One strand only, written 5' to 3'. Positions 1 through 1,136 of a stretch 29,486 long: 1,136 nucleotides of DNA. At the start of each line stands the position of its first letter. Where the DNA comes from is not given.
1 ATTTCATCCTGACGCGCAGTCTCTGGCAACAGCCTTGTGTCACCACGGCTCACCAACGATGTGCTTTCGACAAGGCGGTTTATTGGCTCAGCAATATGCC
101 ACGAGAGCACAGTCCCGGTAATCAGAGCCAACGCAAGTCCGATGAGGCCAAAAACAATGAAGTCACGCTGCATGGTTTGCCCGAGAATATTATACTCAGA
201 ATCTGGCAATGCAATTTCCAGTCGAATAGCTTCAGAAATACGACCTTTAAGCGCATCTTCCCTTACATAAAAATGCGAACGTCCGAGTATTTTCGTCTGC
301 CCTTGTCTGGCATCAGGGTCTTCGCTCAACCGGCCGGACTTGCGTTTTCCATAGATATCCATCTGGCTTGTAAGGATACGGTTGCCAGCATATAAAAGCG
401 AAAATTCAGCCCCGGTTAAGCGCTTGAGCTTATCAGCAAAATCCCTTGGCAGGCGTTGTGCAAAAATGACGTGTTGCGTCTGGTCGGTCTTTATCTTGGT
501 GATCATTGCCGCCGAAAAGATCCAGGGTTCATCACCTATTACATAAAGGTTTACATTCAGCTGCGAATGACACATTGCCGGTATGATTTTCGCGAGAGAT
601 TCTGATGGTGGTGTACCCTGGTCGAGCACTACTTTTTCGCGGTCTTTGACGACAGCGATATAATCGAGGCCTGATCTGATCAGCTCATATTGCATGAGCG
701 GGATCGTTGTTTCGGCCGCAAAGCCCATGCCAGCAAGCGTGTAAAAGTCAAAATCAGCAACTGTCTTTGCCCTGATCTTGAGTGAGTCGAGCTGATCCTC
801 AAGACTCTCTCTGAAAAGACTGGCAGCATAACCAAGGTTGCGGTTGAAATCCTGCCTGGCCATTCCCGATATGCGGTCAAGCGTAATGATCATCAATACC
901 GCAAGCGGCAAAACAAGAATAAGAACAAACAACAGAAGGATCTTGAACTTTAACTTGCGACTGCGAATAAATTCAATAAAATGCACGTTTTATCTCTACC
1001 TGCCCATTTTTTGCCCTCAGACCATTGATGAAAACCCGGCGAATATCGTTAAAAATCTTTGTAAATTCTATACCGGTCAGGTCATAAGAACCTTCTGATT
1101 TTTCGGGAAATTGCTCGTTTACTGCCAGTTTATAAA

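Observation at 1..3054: Degenerate 5'-nucleotidase-like periplasmic protein co-transcribed with, and overlapping, a sensor histidine kinase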

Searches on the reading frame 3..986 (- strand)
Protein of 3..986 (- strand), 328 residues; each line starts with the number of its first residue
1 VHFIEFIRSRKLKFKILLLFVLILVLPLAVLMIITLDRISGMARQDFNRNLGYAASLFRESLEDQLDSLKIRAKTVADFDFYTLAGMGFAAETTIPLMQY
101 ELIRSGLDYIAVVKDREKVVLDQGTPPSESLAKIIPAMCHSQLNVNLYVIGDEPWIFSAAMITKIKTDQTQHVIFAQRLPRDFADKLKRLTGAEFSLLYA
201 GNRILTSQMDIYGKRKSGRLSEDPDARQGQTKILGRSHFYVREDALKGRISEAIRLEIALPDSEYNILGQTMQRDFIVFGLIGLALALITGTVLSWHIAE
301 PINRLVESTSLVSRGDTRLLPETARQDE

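Call 7: search_protein_families(library=pfam, proteins=[window:3-986:-], max_evalue=1)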
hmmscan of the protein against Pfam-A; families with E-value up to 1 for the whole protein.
window:3-986:- (328 aa): 3 families
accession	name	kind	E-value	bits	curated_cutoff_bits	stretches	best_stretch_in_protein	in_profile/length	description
PF05228.19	CHASE4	-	0.00061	20.4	26.2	1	103-197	44-139/140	CHASE4 domain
PF00672.30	HAMP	-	0.069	13.9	25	1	294-328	2-36/53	HAMP domain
PF17202.10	sCache_3_3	-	0.074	13.8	28.8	1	182-222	8-48/107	Single cache domain 3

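Call 8: search_protein_families(library=ncbifam, proteins=[window:3-986:-], max_evalue=1)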
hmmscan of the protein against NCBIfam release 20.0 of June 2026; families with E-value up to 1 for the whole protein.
window:3-986:- (328 aa): 6 families
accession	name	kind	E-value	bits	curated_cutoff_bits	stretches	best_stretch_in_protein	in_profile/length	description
NF033092.0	HK_WalK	equivalog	2.7e-05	23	725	2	10-69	3-62/594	cell wall metabolism sensor histidine kinase WalK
NF008312.0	PRK11100.1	equivalog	3.5e-05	22.8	356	2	266-325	174-233/477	two-component system sensor histidine kinase CreC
NF003170.0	PRK04158.1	equivalog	0.038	13.3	255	1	139-196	32-89/259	GTP-sensing pleiotropic transcriptional regulator CodY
NF008468.0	PRK11360.1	equivalog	0.063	11.6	646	1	1-70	1-70/616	two-component system sensor histidine kinase AtoS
TIGR00766.1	TIGR00766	equivalog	0.069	12.4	213.65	0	278-306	83-111/263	inner membrane protein YhjD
NF007007.0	PRK09470.1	equivalog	0.087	11.7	486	0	292-321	186-215/463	envelope stress sensor histidine kinase CpxA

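Call 42: find_homologous_proteins(query=window:3-986:-, max_evalue=0.001)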
Query window:3-986:- (328 aa): 4 proteins with E <= 0.001 among 4777 candidates.
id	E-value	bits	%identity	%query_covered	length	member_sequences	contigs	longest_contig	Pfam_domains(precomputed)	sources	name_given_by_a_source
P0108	2.5e-209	712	100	100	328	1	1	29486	-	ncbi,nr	ncbi:MAG: hypothetical protein KKB51_11185, partial [Candidatus Riflebacteria bacterium]|nr:hypothet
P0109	1.1e-133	463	64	100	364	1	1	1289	PF00672.31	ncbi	ncbi:MAG: HAMP domain-containing protein, partial [Candidatus Riflebacteria bacterium]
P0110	5.5e-114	399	58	91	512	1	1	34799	PF00672.31,PF13185.13,PF01590.33,PF13492.13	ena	-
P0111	2.1e-59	219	42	77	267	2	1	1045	-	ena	-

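Call 59: predict_structure(alignment_id=A4)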
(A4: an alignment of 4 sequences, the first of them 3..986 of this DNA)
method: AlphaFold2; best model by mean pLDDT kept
length: 328 residues; sequences in the alignment: 4
mean_pLDDT: 73.6   pTM: 0.61
mean pLDDT of the five models: 73.6, 55.5, 50.4, 46.9, 46.0
residues with pLDDT >= 90: 9; 70-90: 220; 50-70: 70; < 50: 29
segments of 3 or more residues with pLDDT < 50: 1-8, 75-77, 248-251, 319-328
pLDDT, mean of each block of 10 residues (from residue 1): 46 67 75 80 82 81 62 51 76 86 81 86 76 78 73 80 65 83 83 86 88 86 83 87 68 77 76 76 73 64 59 51 36
secondary structure, 60 per line:
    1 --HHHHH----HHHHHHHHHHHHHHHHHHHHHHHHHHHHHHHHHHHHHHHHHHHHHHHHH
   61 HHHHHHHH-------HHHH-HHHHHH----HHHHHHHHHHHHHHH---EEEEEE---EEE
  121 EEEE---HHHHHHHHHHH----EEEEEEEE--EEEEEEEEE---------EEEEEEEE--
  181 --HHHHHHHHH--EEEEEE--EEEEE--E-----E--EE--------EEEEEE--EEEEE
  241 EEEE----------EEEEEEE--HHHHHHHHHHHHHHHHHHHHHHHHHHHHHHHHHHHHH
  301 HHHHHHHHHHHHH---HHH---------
elements in order: H3-7 H12-68 H76-79 H81-86 H91-105 E109-114 E118-124 H128-138 E143-150 E153-161 E171-178 H183-191 E194-199 E202-206 E228-233 E236-244 E255-261 H264-313

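Call 68: fold_search(model_id=the predicted structure, library=pdb)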
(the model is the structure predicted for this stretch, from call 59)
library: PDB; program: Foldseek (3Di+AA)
matches with E <= 10: 983; with E <= 0.001: 67
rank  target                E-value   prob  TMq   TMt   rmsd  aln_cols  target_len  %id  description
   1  9a65_B                1.3e-08  1.00  0.49  0.29   7.8       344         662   16  Integrative model of YVAQ-MCPB by crosslinking MS and deep learning (released 2024-09-18)
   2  9a69_B                1.2e-07  1.00  0.46  0.28   9.4       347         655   15  Integrative model of MCPB-MCPC by crosslinking MS and deep learning (released 2024-09-18)
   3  5ltx_A                1.4e-06  1.00  0.45  0.57   6.0       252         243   15  LIGAND BINDING DOMAIN OF PSEUDOMONAS AERUGINOSA PAO1 AMINO ACID CHEMORECEPTOR PCTA IN COMPLEX WITH L-MET (released 2017-09-20)
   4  9heh                  1.7e-06  1.00  0.41  0.46   8.1       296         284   12  Structure of the ligand binding domain of the chemoreceptor MkcA (DSOMK10_RS0100305) of Dickeya solani MK10 in complex w (released 2025-08-06)
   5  5t7m_A                2.1e-06  1.00  0.43  0.54   6.5       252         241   13  LIGAND BINDING DOMAIN OF PSEUDOMONAS AERUGINOSA PAO1 AMINO ACID CHEMORECEPTOR PCTA IN COMPLEX WITH L-TRP (released 2017-09-20)
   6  6iop_A                2.7e-06  1.00  0.46  0.59   5.9       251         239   10  The ligand binding domain of Mlp24 (released 2019-03-20)
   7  5t65_B                3.0e-06  1.00  0.42  0.54   6.3       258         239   14  LIGAND BINDING DOMAIN OF PSEUDOMONAS AERUGINOSA PAO1 AMINO ACID CHEMORECEPTOR PCTA IN COMPLEX WITH L-ILE (released 2017-09-13)
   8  5ltx_B                4.0e-06  1.00  0.42  0.55   6.3       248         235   14  LIGAND BINDING DOMAIN OF PSEUDOMONAS AERUGINOSA PAO1 AMINO ACID CHEMORECEPTOR PCTA IN COMPLEX WITH L-MET (released 2017-09-20)
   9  9a5d_A                6.3e-06  1.00  0.21  0.12  52.2       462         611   10  Integrative model of WALK-YYCH by crosslinking MS and deep learning (released 2024-09-18)
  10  5t65_A                7.9e-06  1.00  0.44  0.56   5.8       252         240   14  LIGAND BINDING DOMAIN OF PSEUDOMONAS AERUGINOSA PAO1 AMINO ACID CHEMORECEPTOR PCTA IN COMPLEX WITH L-ILE (released 2017-09-13)
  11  8w7p_B                8.3e-06  1.00  0.37  0.45   7.6       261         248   13  Extracellular domain of a sensor histidine kinase (released 2024-01-10)
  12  9koo_B                8.8e-06  1.00  0.41  0.54   6.6       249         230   15  Ligand binding domain of Pseudomonas Aeruginosa PAO1 chemoreceptor PctA in complex with MHF (released 2025-11-26)
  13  7psg_A                1.0e-05  1.00  0.41  0.48   7.0       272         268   15  Structure of the ligand binding domain of the PacA (ECA2226) chemoreceptor of Pectobacterium atrosepticum SCRI1043 in  (released 2022-05-11)
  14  3e4o_A                1.1e-05  1.00  0.42  0.51   6.7       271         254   14  Crystal structure of succinate bound state DctB (released 2008-10-21)
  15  5t7m_B                1.2e-05  1.00  0.42  0.54   6.8       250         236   14  LIGAND BINDING DOMAIN OF PSEUDOMONAS AERUGINOSA PAO1 AMINO ACID CHEMORECEPTOR PCTA IN COMPLEX WITH L-TRP (released 2017-09-20)
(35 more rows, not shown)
